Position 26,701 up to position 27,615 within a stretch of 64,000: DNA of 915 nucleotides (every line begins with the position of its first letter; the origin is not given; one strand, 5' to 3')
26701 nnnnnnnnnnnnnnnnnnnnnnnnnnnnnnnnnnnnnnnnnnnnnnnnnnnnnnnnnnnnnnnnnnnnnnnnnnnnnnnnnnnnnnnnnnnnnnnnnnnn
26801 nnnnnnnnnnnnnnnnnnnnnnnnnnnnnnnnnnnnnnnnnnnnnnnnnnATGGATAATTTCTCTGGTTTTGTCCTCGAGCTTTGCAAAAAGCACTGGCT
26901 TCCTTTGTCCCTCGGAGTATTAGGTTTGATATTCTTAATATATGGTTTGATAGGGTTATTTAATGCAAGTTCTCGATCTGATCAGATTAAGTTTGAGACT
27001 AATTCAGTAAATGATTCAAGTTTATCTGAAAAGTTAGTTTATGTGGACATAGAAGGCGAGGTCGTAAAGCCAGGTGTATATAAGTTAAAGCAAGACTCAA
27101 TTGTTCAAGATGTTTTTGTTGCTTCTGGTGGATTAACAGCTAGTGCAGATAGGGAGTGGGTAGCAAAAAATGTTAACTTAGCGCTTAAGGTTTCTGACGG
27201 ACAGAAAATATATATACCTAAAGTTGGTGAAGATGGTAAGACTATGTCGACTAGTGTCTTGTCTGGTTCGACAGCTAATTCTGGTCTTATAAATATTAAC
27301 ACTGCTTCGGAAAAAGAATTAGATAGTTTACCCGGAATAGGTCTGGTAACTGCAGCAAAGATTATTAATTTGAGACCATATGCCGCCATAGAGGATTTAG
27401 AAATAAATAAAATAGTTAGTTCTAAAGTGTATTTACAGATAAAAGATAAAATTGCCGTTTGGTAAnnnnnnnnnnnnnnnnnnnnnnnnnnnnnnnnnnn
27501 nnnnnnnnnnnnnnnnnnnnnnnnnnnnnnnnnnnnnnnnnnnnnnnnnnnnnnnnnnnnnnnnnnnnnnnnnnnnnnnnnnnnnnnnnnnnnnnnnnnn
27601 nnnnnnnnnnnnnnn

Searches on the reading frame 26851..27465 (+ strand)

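Call 54: search_protein_families(library=pfam, proteins=[window:26851-27465:+], max_evalue=0.00001)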
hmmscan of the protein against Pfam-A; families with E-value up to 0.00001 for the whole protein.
window:26851-27465:+ (204 aa): 3 families
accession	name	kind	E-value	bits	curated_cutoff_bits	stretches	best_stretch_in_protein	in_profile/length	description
PF12836.13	HHH_3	-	3.2e-10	40.4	27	1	143-201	2-64/65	Helix-hairpin-helix motif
PF10531.15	SLBB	-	1e-07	32.1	27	1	64-122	1-54/55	SLBB domain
PF00633.29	HHH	-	8.7e-07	28.9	24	1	146-172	2-28/30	Helix-hairpin-helix motif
